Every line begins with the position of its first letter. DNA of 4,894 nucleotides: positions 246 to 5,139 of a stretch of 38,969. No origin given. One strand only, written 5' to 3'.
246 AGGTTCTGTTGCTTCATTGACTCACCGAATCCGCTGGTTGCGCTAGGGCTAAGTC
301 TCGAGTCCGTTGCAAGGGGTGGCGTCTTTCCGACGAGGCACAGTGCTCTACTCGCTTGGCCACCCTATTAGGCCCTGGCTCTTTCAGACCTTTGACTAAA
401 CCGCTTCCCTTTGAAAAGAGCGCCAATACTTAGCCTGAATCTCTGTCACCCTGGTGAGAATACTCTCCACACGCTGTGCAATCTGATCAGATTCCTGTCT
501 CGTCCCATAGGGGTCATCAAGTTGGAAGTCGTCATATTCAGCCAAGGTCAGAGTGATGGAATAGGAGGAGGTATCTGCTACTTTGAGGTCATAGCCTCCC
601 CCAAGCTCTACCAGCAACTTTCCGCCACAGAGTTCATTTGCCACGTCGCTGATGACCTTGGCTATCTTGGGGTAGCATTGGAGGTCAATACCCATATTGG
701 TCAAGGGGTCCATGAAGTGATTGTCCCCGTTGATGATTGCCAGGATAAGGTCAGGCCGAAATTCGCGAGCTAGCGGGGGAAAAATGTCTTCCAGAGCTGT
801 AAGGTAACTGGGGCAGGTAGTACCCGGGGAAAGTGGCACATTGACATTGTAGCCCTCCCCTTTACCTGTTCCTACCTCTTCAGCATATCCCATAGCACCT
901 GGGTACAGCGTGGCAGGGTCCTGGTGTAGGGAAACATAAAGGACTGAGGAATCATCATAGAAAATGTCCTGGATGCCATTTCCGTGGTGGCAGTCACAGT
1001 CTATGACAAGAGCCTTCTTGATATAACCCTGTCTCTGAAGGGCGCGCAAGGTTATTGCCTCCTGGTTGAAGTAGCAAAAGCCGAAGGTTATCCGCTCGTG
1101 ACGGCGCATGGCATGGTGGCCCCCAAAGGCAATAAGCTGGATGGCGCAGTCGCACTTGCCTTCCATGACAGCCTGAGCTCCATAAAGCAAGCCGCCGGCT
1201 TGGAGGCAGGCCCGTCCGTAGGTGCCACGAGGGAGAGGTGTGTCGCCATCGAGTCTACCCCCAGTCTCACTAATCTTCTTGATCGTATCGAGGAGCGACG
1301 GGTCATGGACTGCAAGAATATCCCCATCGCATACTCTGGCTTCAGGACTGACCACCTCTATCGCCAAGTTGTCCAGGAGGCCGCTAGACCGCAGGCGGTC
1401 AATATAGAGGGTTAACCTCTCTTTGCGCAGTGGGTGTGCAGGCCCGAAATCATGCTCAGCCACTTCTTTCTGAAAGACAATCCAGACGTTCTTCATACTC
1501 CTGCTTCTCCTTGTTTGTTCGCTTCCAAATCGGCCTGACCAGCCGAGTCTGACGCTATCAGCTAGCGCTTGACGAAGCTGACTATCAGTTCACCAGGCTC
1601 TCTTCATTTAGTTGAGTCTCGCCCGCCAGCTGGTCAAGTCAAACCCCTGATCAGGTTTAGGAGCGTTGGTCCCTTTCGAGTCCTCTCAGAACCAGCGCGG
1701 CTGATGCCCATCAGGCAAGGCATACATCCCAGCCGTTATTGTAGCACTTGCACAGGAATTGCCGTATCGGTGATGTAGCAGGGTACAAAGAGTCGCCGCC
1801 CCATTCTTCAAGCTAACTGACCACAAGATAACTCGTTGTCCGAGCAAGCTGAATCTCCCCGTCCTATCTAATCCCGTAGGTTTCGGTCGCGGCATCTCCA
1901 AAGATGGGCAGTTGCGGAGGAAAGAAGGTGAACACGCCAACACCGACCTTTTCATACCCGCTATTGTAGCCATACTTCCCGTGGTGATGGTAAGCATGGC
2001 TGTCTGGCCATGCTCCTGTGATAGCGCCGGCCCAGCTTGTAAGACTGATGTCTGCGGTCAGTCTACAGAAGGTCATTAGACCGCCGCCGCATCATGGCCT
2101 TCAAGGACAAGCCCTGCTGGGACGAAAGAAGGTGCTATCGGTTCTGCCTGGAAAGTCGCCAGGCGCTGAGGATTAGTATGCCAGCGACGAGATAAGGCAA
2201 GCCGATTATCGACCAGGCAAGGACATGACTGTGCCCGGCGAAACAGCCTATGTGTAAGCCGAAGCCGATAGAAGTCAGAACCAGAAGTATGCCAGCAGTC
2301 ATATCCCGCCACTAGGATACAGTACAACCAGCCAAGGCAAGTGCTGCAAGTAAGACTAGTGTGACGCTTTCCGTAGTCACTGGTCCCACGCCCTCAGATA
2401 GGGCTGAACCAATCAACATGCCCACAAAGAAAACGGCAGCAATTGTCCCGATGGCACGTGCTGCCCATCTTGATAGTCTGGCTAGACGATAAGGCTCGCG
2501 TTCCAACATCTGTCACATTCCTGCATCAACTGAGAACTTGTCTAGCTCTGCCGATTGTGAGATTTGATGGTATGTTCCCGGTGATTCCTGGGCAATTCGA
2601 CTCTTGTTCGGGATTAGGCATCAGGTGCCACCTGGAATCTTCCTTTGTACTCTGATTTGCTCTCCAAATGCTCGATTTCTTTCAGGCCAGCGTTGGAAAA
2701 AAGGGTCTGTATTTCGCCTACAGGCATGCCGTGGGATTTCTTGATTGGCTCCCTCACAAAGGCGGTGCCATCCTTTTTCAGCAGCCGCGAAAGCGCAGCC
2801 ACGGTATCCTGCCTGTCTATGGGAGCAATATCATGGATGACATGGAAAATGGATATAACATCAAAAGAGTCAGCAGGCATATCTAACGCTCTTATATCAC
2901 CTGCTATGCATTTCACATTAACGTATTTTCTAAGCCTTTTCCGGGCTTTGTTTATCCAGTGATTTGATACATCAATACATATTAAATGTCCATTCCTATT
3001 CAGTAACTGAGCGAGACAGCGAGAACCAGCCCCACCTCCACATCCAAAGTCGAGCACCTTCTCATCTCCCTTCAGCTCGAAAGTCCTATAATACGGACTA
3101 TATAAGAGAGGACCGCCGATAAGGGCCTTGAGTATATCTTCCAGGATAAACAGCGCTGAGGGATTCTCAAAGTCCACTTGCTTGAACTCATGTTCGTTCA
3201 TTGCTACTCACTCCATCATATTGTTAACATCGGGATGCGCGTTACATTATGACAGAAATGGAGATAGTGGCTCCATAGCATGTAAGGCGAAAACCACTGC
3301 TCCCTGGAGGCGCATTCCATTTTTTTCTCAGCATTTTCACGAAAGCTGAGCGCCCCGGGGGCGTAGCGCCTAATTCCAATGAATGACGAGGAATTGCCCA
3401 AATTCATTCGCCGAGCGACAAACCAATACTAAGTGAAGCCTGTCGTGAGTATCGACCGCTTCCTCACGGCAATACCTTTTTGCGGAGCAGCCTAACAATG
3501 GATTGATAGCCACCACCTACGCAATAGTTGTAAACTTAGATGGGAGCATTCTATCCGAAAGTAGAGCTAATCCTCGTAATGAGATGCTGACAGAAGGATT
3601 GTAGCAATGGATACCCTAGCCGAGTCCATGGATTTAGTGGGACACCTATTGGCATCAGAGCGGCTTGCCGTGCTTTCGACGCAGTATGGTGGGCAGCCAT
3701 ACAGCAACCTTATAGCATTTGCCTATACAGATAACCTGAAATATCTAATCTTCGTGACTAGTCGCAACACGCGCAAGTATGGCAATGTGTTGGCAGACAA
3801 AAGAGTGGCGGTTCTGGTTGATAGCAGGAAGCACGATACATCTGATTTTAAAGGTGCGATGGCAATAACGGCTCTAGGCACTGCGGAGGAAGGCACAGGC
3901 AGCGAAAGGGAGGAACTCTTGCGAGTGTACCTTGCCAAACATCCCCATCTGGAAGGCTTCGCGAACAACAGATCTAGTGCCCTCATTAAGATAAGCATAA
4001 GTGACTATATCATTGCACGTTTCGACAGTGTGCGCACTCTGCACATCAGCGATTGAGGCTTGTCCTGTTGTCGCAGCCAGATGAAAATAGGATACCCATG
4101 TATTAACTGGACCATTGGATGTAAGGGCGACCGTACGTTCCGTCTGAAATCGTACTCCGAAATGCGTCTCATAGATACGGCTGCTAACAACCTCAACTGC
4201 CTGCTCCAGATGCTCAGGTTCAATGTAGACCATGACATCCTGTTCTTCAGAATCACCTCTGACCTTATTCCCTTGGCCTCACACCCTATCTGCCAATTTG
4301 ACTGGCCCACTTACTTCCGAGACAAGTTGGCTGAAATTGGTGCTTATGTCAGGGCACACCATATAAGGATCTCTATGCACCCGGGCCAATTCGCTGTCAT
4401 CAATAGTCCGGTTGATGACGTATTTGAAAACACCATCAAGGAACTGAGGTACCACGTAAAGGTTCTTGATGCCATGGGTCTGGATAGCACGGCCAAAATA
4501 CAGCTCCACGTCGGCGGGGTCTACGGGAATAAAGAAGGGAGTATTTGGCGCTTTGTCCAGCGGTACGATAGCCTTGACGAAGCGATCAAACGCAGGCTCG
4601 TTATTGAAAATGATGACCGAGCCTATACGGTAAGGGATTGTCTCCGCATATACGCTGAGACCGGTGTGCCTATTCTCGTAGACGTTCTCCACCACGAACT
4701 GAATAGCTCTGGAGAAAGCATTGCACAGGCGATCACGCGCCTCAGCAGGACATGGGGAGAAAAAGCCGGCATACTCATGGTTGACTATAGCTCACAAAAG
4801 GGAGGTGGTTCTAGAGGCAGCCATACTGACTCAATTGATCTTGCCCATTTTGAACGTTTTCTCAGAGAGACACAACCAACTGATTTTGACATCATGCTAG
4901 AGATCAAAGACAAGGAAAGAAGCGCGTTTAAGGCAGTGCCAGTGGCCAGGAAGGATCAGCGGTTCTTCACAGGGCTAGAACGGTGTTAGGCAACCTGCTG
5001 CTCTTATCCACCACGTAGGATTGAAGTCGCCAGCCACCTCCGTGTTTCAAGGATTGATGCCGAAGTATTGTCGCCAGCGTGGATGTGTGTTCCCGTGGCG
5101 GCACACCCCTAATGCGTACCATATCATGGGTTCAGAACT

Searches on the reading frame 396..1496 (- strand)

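Call 24: search_protein_families(library=pfam, proteins=[window:396-1496:-], max_evalue=0.001)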
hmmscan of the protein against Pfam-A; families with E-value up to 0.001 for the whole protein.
window:396-1496:- (366 aa): 1 family
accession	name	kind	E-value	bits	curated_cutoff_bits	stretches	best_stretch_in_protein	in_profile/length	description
PF00850.24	Hist_deacetyl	-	1.4e-71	241.8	27.9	1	21-315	1-295/298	Histone deacetylase domain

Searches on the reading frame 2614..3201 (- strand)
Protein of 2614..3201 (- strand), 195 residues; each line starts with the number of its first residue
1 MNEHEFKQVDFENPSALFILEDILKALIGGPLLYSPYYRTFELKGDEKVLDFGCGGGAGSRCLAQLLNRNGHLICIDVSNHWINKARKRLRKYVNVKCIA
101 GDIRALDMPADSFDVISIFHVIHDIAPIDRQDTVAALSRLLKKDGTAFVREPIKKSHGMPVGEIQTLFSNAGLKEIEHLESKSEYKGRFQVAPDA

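Call 24: search_protein_families(library=pfam, proteins=[window:2614-3201:-], max_evalue=0.001)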
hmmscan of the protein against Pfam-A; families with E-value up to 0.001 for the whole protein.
window:2614-3201:- (195 aa): 12 families
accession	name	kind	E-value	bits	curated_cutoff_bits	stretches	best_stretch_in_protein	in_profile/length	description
PF13649.12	Methyltransf_25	-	1.3e-19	71.1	27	1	49-145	1-97/97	Methyltransferase domain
PF08241.18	Methyltransf_11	-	1.1e-17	64.9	21.2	1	50-148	1-94/95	Methyltransferase domain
PF13847.12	Methyltransf_31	-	1.2e-17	64.4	27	1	44-153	2-113/145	Methyltransferase domain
PF08242.18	Methyltransf_12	-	4.2e-15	56.7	30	1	50-146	1-97/98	Methyltransferase domain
PF13489.12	Methyltransf_23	-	2.7e-10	40.6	27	1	43-156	20-123/164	Methyltransferase domain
PF01209.24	Ubie_methyltran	-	1.9e-09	37.7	20.1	1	45-151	47-153/233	ubiE/COQ5 methyltransferase family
PF01135.25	PCMT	-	6.6e-08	33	20.3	1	26-105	54-135/210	Protein-L-isoaspartate(D-aspartate) O-methyltransferase (PCMT)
PF05401.17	NodS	-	9.7e-07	29.3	24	1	48-162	46-160/201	Nodulation protein S (NodS)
PF01728.25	FtsJ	-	4.3e-05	24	24.1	1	41-130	16-105/181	FtsJ-like methyltransferase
PF00891.24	Methyltransf_2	-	9.7e-05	22.2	22.3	1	39-154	56-169/210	O-methyltransferase domain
PF05175.20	MTS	-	0.00015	21.9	23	1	43-145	29-134/170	Methyltransferase small domain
PF13679.12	Methyltransf_32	-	0.00053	20.4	27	1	44-94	24-77/143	Methyltransferase domain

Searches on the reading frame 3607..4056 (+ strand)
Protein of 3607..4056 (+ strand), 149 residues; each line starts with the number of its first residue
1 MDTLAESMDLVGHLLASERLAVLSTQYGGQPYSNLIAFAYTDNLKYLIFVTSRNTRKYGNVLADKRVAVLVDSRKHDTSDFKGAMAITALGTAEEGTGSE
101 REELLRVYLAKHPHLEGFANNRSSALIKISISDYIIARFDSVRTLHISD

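Call 3: search_protein_families(library=pfam, proteins=[window:3607-4056:+], max_evalue=0.01)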
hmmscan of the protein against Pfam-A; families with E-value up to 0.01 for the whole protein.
window:3607-4056:+ (149 aa): 3 families
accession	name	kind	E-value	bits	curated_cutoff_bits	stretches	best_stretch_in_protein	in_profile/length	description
PF01243.27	PNPOx_N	-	5.6e-10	40.1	28.1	1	14-129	8-111/120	Pyridoxamine 5'-phosphate oxidase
PF12900.13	Pyridox_ox_2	-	0.0032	17.9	27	1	14-121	8-115/140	Pyridoxamine 5'-phosphate oxidase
PF13883.13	CREG_beta-barrel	-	0.0062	17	27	1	20-133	22-147/167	CREG, beta-barrel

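Call 4: search_protein_families(library=ncbifam, proteins=[window:3607-4056:+], max_evalue=0.01)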
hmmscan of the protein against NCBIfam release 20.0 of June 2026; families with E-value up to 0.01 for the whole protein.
window:3607-4056:+ (149 aa): 2 families
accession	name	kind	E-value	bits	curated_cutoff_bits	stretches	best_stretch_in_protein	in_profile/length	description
TIGR03618.1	Rv1155_F420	subfamily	2.9e-08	33.9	79.05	1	14-110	4-100/127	TIGR03618 family F420-dependent PPOX class oxidoreductase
TIGR04023.1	PPOX_MSMEG_5819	subfamily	5.2e-05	23.2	85.6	1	15-74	9-71/115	PPOX class F420-dependent oxidoreductase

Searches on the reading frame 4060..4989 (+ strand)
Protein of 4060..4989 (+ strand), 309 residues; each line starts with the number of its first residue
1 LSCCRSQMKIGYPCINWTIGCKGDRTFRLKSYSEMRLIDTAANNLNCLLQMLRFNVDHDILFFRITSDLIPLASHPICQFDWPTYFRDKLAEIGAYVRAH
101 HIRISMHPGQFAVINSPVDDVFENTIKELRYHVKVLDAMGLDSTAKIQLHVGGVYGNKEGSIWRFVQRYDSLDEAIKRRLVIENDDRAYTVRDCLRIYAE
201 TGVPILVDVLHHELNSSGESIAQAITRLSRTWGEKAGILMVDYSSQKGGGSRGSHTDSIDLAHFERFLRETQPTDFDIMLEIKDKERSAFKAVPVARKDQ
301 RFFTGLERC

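Call 3: search_protein_families(library=pfam, proteins=[window:4060-4989:+], max_evalue=0.01)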
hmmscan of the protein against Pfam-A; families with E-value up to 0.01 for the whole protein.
window:4060-4989:+ (309 aa): 2 families
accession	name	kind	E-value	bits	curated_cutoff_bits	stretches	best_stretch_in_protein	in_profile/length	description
PF03851.20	UvdE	-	2.1e-62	211.3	24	1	35-269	33-273/275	UV-endonuclease UvdE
PF01261.30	AP_endonuc_2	-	4.8e-07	30.2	31.1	1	76-303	20-246/249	Xylose isomerase-like TIM barrel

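Call 4: search_protein_families(library=ncbifam, proteins=[window:4060-4989:+], max_evalue=0.01)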
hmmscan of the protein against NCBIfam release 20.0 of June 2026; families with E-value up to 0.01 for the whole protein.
window:4060-4989:+ (309 aa): 2 families
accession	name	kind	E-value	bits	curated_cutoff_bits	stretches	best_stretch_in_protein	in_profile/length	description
TIGR00629.1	uvde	equivalog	6.8e-59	199.8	124.45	1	37-291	43-305/312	UV DNA damage repair endonuclease UvsE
NF002640.0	PRK02308.1-4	equivalog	4.7e-31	107.9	456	1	32-234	40-245/308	UV DNA damage repair endonuclease UvsE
